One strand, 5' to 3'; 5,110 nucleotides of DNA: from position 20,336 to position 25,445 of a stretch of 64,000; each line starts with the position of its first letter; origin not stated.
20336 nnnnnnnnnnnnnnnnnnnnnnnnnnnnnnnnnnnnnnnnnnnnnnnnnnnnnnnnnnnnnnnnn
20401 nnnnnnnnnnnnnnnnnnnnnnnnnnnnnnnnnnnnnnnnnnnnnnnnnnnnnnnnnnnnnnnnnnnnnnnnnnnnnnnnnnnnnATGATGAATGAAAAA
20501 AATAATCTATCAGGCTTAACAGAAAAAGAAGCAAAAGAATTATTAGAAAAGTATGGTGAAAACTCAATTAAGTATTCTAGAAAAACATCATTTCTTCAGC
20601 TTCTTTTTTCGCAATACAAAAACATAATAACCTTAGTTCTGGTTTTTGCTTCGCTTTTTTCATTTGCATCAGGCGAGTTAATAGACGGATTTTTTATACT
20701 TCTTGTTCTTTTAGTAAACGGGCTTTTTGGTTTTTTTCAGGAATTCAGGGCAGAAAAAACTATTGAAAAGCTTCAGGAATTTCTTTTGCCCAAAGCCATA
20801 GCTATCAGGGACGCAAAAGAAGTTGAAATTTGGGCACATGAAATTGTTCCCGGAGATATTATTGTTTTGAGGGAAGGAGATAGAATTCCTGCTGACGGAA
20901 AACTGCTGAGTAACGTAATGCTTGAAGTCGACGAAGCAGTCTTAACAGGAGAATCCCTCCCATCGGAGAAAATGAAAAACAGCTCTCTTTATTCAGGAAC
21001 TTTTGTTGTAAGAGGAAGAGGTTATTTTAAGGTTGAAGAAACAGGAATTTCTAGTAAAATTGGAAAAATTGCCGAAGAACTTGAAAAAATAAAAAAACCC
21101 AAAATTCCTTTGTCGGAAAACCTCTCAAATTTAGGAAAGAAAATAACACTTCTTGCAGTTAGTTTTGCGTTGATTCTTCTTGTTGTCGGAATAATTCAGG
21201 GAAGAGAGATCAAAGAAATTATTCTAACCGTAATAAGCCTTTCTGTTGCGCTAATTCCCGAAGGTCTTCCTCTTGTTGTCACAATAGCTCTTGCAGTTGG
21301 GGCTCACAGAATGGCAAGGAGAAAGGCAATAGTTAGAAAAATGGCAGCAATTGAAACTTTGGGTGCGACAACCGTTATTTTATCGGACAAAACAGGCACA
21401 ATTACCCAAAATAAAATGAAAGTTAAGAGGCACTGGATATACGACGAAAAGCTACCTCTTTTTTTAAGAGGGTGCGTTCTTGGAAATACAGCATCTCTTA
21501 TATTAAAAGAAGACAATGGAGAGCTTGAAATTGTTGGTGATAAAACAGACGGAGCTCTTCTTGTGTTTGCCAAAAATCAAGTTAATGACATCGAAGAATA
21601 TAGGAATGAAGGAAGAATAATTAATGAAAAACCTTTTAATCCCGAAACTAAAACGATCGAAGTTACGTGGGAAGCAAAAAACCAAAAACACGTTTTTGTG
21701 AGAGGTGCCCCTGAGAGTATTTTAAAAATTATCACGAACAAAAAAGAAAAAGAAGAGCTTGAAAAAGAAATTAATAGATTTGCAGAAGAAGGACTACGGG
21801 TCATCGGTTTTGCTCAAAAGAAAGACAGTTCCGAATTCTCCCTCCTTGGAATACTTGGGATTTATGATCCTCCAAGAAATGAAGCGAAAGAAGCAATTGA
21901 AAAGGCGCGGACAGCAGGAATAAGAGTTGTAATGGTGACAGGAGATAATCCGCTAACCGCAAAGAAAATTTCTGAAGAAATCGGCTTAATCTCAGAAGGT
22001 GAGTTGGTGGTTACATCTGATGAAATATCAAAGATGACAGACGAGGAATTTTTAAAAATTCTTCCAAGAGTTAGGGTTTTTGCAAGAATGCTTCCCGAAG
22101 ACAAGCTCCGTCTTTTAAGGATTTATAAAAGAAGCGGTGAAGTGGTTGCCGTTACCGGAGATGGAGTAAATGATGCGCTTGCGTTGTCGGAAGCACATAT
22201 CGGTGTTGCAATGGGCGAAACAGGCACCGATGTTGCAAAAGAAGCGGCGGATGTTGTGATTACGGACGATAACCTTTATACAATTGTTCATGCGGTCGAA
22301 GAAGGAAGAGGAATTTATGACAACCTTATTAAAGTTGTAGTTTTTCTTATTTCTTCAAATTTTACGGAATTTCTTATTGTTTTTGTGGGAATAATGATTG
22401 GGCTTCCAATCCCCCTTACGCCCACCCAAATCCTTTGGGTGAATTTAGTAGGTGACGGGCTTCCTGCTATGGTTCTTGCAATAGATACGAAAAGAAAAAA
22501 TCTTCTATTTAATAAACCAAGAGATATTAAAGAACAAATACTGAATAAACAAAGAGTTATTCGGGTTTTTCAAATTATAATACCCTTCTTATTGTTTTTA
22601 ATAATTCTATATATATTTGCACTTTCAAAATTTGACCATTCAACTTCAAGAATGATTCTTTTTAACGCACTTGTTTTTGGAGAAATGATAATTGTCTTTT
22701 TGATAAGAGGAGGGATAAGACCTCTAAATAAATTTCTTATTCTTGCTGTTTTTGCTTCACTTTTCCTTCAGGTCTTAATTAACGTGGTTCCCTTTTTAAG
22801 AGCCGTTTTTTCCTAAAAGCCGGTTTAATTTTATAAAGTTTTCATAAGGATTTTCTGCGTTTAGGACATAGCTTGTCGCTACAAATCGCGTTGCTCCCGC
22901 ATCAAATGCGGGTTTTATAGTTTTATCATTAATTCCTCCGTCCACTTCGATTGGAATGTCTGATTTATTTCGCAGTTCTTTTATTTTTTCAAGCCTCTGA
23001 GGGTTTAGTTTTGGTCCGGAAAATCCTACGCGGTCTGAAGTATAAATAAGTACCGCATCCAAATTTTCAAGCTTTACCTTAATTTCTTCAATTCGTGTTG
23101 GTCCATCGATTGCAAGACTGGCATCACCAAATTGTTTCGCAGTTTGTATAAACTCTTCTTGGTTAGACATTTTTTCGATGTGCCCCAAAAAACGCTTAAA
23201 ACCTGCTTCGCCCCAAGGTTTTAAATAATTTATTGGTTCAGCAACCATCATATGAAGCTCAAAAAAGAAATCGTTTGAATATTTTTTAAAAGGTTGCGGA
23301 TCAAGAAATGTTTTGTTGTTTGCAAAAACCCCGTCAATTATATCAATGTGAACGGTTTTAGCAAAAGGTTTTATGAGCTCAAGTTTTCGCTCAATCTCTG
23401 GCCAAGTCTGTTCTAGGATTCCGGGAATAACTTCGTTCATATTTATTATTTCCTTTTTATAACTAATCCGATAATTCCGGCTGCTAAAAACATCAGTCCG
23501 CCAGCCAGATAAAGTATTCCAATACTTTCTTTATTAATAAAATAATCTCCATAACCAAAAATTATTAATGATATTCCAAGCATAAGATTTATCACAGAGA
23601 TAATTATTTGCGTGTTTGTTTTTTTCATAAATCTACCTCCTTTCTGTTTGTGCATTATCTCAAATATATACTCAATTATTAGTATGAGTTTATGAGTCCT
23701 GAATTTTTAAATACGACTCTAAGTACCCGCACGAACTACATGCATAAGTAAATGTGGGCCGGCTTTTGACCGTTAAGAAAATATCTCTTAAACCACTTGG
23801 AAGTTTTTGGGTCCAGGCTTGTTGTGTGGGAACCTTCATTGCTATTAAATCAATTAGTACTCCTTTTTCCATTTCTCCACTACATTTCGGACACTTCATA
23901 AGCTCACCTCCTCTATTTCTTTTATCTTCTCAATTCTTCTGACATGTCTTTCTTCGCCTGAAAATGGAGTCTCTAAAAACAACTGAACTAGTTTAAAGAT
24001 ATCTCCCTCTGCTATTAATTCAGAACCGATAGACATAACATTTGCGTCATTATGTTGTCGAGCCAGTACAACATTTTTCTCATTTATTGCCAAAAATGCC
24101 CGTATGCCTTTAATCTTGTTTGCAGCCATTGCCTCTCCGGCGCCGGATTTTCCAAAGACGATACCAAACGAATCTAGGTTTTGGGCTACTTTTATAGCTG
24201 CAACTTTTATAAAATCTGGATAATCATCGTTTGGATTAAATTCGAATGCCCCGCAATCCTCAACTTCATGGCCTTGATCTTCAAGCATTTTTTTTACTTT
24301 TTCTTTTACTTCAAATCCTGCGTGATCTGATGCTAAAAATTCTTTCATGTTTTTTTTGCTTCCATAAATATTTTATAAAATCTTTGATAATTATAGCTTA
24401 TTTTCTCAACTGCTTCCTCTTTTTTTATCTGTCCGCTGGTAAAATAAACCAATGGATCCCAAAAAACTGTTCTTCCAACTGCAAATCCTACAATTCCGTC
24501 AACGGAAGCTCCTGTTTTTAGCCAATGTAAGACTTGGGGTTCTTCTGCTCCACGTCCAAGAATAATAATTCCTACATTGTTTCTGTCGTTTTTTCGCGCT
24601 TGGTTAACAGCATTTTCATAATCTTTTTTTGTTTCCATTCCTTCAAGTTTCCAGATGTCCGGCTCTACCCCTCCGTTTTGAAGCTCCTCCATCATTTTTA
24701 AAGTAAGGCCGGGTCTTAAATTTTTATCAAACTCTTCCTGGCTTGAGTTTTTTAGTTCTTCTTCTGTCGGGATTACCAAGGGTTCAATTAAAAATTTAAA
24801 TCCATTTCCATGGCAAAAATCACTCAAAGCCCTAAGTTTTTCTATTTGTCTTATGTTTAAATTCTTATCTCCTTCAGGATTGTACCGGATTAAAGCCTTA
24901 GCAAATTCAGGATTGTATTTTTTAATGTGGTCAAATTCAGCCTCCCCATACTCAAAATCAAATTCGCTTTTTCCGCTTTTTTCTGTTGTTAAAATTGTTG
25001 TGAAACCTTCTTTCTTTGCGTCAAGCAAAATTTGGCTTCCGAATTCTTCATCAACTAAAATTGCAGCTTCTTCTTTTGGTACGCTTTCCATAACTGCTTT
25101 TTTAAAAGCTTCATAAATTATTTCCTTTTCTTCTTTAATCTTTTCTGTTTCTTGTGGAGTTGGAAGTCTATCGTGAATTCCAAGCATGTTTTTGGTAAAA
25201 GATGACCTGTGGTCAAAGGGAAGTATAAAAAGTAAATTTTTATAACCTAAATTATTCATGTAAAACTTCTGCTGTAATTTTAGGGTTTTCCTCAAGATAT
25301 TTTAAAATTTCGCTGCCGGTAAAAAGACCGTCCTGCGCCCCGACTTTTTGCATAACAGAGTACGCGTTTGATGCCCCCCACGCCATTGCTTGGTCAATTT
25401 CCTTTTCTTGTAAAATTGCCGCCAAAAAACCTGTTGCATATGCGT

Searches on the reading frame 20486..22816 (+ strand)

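Call 25: search_protein_families(library=pfam, proteins=[window:20486-22816:+], max_evalue=0.001)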
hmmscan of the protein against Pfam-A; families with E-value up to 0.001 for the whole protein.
window:20486-22816:+ (776 aa): 7 families
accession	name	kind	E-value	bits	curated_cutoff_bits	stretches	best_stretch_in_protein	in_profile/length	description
PF00122.25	E1-E2_ATPase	-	6.7e-51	172.8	28.1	1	102-279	5-181/181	E1-E2 ATPase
PF00689.26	Cation_ATPase_C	-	3.1e-25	89.4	27.3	1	641-776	1-146/175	Cation transporting ATPase, C-terminus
PF00702.32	Hydrolase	-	3.5e-20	73.6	26.4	1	297-570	3-190/191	haloacid dehalogenase-like hydrolase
PF13246.12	Cation_ATPase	-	4.9e-14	52.6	21.7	1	332-414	2-86/91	Cation transport ATPase (P-type)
PF00690.31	Cation_ATPase_N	-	6e-13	48.7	20.4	1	6-59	16-69/69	Cation transporter/ATPase, N-terminus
PF08282.18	Hydrolase_3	-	2.6e-09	37.7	20.9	1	543-597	195-248/255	haloacid dehalogenase-like hydrolase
PF12710.13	HAD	-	0.00035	21.5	27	1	459-566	85-187/189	haloacid dehalogenase-like hydrolase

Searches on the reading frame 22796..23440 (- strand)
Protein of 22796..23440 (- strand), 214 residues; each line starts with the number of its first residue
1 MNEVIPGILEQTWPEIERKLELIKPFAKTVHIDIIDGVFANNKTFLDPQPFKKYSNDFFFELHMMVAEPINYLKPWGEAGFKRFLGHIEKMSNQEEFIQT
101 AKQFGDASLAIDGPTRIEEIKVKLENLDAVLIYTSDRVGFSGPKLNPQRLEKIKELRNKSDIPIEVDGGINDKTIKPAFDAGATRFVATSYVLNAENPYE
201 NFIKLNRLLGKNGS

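Call 25: search_protein_families(library=pfam, proteins=[window:22796-23440:-], max_evalue=0.001)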
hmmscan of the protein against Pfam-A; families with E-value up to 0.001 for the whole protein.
window:22796-23440:- (214 aa): 2 families
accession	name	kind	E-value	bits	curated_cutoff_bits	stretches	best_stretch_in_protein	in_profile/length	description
PF00834.25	Ribul_P_3_epim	-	1.2e-28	100.3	21.1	1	6-192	4-197/198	Ribulose-phosphate 3 epimerase family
PF00977.27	His_biosynth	-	4.6e-05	23.4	23.6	1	147-195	59-108/228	Histidine biosynthesis protein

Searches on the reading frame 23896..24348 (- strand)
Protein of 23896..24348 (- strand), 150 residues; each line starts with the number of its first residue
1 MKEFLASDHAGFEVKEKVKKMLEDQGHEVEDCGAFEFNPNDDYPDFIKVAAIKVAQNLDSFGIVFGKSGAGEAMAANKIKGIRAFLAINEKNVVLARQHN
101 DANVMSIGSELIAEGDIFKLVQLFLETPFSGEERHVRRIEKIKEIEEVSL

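Call 25: search_protein_families(library=pfam, proteins=[window:23896-24348:-], max_evalue=0.001)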
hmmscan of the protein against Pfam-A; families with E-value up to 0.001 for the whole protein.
window:23896-24348:- (150 aa): 1 family
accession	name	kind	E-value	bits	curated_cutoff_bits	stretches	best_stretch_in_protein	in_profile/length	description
PF02502.23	LacAB_rpiB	-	2.6e-44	151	24.7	1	5-142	3-138/138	Ribose/Galactose Isomerase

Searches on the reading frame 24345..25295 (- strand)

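Call 25: search_protein_families(library=pfam, proteins=[window:24345-25295:-], max_evalue=0.001)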
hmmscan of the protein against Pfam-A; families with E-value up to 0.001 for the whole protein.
window:24345-25295:- (316 aa): 2 families
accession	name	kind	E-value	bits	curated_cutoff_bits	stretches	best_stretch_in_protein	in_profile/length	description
PF09863.15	DUF2090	-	2.5e-35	122.5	27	1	20-312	35-308/310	Uncharacterized protein conserved in bacteria (DUF2090)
PF01791.15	DeoC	-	3.9e-06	27.1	23.8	1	24-278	3-227/229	DeoC/LacD family aldolase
